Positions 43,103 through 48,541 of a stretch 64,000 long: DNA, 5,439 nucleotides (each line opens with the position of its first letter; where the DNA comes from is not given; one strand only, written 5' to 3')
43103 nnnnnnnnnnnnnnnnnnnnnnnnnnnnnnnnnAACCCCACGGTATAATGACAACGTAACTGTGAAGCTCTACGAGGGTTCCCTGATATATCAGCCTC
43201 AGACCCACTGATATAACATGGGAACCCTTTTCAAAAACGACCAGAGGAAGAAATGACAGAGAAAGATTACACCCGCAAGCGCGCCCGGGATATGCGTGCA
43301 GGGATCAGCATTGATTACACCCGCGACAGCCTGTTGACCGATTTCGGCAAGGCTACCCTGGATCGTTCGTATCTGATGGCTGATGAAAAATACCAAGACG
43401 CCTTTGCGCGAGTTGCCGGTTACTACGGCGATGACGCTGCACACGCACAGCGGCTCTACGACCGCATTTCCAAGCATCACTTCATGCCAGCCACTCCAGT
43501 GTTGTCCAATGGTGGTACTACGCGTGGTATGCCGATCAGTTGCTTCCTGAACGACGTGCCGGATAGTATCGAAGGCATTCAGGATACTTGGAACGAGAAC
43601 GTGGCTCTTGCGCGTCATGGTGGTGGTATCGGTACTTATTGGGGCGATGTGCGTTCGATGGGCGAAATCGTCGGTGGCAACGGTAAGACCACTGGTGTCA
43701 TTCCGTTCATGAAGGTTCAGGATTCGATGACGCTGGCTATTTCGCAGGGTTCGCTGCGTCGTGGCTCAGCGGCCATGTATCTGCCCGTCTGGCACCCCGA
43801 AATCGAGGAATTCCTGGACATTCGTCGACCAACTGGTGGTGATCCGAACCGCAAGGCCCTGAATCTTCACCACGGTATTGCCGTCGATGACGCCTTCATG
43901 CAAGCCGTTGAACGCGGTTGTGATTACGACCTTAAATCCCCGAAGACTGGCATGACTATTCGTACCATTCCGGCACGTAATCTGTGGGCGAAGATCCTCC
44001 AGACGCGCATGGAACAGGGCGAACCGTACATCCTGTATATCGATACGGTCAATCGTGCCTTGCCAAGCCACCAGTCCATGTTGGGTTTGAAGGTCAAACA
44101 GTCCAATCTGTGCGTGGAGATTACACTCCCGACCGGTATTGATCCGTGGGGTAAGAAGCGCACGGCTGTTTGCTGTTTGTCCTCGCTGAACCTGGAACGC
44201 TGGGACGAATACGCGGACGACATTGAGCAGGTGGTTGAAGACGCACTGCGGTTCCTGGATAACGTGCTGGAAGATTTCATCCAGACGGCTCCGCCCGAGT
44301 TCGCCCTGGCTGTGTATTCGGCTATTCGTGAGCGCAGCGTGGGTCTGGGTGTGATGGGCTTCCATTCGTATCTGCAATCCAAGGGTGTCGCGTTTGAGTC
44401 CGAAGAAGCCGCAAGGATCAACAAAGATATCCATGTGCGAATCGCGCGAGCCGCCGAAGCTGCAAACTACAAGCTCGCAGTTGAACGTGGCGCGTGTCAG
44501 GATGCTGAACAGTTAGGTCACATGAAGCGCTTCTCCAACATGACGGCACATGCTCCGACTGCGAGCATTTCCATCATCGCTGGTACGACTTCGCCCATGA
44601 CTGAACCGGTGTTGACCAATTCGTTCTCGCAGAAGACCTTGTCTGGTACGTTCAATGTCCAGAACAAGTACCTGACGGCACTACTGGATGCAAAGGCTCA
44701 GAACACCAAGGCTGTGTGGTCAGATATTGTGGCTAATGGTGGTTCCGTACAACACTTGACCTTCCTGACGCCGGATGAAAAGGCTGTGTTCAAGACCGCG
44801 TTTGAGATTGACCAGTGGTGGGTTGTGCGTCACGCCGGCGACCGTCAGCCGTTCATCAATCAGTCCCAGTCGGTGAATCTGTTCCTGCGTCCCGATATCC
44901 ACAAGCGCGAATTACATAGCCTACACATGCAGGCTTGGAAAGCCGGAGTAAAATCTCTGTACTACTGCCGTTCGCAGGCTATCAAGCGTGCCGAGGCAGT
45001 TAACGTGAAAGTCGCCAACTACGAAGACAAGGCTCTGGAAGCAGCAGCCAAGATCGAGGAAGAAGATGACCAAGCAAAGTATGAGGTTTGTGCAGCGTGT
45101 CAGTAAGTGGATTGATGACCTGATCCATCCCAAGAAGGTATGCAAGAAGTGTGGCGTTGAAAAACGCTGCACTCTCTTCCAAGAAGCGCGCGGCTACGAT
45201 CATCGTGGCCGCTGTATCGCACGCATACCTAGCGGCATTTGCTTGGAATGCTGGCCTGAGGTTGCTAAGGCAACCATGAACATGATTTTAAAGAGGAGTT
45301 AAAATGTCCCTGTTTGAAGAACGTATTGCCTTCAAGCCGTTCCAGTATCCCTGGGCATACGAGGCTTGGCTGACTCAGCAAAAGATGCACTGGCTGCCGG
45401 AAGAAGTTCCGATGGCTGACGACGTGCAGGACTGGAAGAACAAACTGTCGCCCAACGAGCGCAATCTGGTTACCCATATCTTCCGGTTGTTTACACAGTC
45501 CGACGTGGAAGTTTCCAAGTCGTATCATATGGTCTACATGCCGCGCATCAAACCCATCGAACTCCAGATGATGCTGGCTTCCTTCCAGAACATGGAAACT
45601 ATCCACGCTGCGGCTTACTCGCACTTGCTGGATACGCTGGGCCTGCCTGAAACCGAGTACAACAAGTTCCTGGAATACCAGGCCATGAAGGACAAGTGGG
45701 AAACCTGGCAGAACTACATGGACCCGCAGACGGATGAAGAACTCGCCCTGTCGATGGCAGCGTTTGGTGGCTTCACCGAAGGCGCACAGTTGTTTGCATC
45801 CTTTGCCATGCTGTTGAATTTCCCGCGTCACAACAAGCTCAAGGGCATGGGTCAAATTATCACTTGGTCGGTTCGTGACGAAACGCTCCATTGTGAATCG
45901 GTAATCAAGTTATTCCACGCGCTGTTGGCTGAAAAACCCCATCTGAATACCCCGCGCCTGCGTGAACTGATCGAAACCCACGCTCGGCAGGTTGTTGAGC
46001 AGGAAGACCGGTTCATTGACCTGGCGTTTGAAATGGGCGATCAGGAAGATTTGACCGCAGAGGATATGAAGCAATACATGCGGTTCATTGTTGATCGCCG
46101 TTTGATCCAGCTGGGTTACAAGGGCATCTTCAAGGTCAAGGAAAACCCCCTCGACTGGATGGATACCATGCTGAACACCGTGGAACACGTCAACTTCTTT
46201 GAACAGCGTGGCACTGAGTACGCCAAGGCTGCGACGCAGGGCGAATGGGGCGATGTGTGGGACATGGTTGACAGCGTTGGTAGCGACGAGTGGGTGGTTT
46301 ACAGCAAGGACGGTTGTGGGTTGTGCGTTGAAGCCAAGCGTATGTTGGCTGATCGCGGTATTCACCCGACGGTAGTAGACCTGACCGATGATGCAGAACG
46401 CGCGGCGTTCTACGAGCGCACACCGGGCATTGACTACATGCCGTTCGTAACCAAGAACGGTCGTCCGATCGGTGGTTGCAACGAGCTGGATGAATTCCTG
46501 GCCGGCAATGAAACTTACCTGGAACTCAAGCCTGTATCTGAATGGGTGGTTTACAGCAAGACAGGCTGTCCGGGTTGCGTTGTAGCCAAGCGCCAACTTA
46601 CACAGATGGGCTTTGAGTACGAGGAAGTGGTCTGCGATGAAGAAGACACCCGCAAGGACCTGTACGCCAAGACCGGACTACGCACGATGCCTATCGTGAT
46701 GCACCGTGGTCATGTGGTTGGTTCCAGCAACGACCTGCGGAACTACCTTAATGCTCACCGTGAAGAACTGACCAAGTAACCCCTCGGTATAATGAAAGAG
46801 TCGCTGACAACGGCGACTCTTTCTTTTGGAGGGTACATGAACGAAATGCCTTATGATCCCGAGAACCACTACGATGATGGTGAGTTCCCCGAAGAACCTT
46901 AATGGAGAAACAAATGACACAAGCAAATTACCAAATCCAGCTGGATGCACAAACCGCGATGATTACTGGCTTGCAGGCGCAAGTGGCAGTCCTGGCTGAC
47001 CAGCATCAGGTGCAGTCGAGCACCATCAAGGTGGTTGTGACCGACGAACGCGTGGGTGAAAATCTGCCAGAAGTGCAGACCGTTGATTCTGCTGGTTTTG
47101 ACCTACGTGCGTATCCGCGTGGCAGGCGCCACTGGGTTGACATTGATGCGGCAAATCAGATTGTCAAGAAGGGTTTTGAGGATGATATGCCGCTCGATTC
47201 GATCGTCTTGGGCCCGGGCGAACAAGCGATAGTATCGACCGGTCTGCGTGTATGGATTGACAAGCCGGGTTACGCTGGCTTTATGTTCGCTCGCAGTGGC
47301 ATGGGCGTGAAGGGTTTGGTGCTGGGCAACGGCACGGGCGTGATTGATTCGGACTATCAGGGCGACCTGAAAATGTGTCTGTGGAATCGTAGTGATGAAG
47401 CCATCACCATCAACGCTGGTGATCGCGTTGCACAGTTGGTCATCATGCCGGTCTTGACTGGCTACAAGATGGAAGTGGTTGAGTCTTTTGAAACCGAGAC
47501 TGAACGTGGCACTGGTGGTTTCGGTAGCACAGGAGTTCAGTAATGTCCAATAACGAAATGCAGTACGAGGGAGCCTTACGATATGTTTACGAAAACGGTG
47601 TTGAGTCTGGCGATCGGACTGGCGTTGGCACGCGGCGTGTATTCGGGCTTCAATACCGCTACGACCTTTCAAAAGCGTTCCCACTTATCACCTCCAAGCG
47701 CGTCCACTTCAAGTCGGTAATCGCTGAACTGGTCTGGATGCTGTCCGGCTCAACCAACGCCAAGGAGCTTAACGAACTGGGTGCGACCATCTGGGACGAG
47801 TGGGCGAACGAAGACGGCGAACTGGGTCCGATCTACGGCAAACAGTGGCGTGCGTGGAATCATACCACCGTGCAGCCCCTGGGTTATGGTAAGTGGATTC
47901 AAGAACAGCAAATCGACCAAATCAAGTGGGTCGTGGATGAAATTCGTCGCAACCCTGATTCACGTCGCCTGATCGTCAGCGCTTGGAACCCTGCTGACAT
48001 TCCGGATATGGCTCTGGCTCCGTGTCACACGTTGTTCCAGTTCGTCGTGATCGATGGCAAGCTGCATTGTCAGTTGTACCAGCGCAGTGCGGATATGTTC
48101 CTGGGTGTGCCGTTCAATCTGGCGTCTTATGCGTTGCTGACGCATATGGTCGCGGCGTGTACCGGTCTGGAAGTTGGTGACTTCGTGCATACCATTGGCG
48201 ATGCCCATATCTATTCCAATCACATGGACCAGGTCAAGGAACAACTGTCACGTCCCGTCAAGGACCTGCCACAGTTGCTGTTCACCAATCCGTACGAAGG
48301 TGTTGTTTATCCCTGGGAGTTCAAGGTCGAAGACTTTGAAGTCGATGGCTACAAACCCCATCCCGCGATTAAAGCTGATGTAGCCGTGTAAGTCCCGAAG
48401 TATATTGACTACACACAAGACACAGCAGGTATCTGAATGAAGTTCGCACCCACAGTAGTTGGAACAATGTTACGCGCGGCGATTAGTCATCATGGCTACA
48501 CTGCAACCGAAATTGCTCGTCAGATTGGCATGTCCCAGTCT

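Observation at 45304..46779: NrdB with two tandem C-terminal glutaredoxin domains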

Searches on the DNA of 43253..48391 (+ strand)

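Call 5: search_dna_similar(query=window:43253-48391:+, collection=phages, mode=near, max_rows=20)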
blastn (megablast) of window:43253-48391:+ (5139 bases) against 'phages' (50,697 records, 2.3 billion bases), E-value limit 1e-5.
Records with a match: 4; places in all: 4; records where one place covers at least 80% of the query: 0.
Best place of each record, by identity: 80-90% 3; 60-80% 1.
By first word of the organism name: Stenotrophomonas 2; Erwinia 2.
By host as written in the record: Stenotrophomonas maltophilia 1; Stenotrophomonas maltophilia B28B 1; Erwinia amylovora 1; Erwinia amylovora TS3128 1.
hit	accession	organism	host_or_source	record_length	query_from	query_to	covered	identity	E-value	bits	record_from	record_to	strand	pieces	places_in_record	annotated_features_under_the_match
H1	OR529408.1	Stenotrophomonas phage BUCTxx99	Stenotrophomonas maltophilia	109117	1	5137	75%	80.6%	0e+0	2934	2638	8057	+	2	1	ribonucleoside-diphosphate reductase subunit alpha | ribonucleoside-diphosphate reductase subunit beta | thymidylate synthase | dUTP diphosphatase | hypothetical protein (x2)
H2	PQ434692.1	Stenotrophomonas phage ANB28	Stenotrophomonas maltophilia B28B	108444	1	5137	72%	79.3%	0e+0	2537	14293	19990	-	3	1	ribonucleotide reductase of class Ia (aerobic) alpha subunit | ribonucleotide reductase of class Ia (aerobic) beta subunit | thymidylate synthase | deoxyuridine 5'-triphosphate nucleotidohydrolase | hypothetical protein (x3)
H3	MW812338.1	Erwinia phage pEa_SNUABM_4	Erwinia amylovora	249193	4816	4898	2%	86.7%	9e-16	94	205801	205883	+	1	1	hypothetical protein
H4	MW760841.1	Erwinia phage pEa_SNUABM_8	Erwinia amylovora TS3128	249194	4816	4898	2%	86.7%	9e-16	94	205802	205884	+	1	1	putative thymidylate synthase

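Call 8: get_annotated_region(hit=H1, flank=3000)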
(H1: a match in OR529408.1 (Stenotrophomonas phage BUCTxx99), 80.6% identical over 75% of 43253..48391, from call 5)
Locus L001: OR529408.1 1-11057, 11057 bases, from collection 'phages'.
description: Stenotrophomonas phage BUCTxx99, complete genome.
organism: Stenotrophomonas phage BUCTxx99 (NCBI taxid 3092590)
taxonomy: Viruses; Duplodnaviria; Heunggongvirae; Uroviricota; Caudoviricetes
host: Stenotrophomonas maltophilia; source: sewage; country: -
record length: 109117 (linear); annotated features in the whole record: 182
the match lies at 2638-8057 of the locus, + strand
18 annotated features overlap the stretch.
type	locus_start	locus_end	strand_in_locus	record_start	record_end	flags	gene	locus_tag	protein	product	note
CDS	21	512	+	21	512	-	-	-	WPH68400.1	putative 5'3'-deoxyribonucleotidase protein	-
CDS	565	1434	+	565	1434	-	-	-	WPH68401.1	hypothetical protein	-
CDS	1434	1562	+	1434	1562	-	-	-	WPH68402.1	hypothetical protein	-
CDS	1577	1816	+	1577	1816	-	-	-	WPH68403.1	hypothetical protein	-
CDS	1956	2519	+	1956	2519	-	-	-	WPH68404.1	hypothetical protein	-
CDS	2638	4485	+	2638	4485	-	-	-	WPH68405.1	ribonucleoside-diphosphate reductase subunit alpha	-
CDS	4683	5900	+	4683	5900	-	-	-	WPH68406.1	ribonucleoside-diphosphate reductase subunit beta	-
CDS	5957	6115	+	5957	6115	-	-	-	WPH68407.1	hypothetical protein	-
CDS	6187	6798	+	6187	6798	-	-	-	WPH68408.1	dUTP diphosphatase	-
CDS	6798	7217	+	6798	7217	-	-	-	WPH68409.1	hypothetical protein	-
CDS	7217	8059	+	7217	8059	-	-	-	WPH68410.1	thymidylate synthase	-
CDS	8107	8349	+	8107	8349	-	-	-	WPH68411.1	hypothetical protein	-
CDS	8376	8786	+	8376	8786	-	-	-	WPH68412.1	hypothetical protein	-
CDS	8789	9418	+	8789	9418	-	-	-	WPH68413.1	AAA family ATPase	-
CDS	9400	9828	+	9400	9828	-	-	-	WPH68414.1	hypothetical protein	-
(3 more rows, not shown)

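Call 9: get_annotated_region(hit=H2, flank=3000)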
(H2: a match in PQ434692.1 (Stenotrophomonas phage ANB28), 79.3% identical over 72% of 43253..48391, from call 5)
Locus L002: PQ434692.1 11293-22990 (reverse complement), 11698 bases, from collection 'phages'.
description: Stenotrophomonas phage ANB28, complete genome.
organism: Stenotrophomonas phage ANB28 (NCBI taxid 3162000)
taxonomy: Viruses
host: Stenotrophomonas maltophilia B28B; source: -; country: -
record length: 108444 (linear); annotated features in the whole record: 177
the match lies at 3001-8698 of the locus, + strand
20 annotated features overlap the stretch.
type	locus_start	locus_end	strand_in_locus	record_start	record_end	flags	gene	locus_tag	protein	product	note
CDS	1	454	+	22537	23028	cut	-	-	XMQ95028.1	hypothetical protein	rasttk_feature_creation_tool=prodigal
CDS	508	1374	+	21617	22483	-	-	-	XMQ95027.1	hypothetical protein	rasttk_feature_creation_tool=prodigal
CDS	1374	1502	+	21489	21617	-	-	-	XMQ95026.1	hypothetical protein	rasttk_feature_creation_tool=prodigal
CDS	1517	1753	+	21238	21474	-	-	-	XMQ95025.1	hypothetical protein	rasttk_feature_creation_tool=prodigal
CDS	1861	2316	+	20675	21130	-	-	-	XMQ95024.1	hypothetical protein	rasttk_feature_creation_tool=prodigal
CDS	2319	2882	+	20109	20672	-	-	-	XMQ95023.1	hypothetical protein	rasttk_feature_creation_tool=prodigal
CDS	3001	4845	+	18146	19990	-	-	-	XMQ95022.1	ribonucleotide reductase of class Ia (aerobic) alpha subunit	rasttk_feature_creation_tool=prodigal; rasttk_feature_annotation_tool=annotate_proteins_km er_v2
CDS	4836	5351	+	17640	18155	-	-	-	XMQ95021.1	hypothetical protein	rasttk_feature_creation_tool=glimmer3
CDS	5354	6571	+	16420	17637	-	-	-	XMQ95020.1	ribonucleotide reductase of class Ia (aerobic) beta subunit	rasttk_feature_creation_tool=prodigal; rasttk_feature_annotation_tool=annotate_proteins_km er_v2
CDS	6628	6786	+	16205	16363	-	-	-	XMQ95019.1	hypothetical protein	rasttk_feature_creation_tool=prodigal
CDS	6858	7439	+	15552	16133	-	-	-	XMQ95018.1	deoxyuridine 5'-triphosphate nucleotidohydrolase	rasttk_feature_creation_tool=prodigal; rasttk_feature_annotation_tool=annotate_proteins_km er_v2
CDS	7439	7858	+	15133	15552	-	-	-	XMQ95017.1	hypothetical protein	rasttk_feature_creation_tool=prodigal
CDS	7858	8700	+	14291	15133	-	-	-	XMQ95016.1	thymidylate synthase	rasttk_feature_creation_tool=prodigal; rasttk_feature_annotation_tool=annotate_proteins_km er_v2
CDS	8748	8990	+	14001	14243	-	-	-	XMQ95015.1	hypothetical protein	rasttk_feature_creation_tool=prodigal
CDS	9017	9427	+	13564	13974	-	-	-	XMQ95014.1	hypothetical protein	rasttk_feature_creation_tool=prodigal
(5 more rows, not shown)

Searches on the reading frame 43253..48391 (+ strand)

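Call 19: search_protein_families(library=pfam, proteins=[L001:4683-5900:+], max_evalue=0.01)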
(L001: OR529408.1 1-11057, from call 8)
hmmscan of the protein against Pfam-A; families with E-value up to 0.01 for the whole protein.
L001:4683-5900:+ (405 aa): 3 families
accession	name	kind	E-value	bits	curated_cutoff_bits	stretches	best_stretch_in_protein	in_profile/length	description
PF00268.27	Ribonuc_red_sm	-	7.2e-76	255.7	33.6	1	7-282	1-281/281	Ribonucleotide reductase, small chain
PF00462.30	Glutaredoxin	-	5.3e-11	43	22.9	1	333-389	2-59/60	Glutaredoxin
PF13417.12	GST_N_3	-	9.1e-07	29.6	22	1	335-402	2-69/75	Glutathione S-transferase, N-terminal domain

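Call 66: search_protein_families(library=phrogs, proteins=[L002:4836-5351:+], max_evalue=0.001)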
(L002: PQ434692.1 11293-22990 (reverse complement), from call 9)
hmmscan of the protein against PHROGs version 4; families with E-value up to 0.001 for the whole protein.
L002:4836-5351:+ (171 aa): 8 families
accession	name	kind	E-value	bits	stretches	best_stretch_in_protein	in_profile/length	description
phrog_2255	-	DNA, RNA and nucleotide metabolism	4.4e-18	66.5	1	3-156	54-177/211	HNH endonuclease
phrog_1035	-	DNA, RNA and nucleotide metabolism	8.6e-14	53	1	3-156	64-219/271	endonuclease VII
phrog_2340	-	DNA, RNA and nucleotide metabolism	4.7e-07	31.1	1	4-77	10-85/171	endonuclease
phrog_30859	-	unknown function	5.4e-07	31.4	1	1-78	1-77/117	-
phrog_5558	-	moron, auxiliary metabolic gene and host takeover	9.2e-06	26.9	1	3-58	9-67/130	Lar-like restriction alleviation protein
phrog_2633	-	DNA, RNA and nucleotide metabolism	6e-05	24.2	1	4-145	15-117/142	endonuclease VII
phrog_19749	-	unknown function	0.00058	21.4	0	80-92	69-81/82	-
phrog_6611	-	unknown function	0.00077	20.6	1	4-37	143-176/180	-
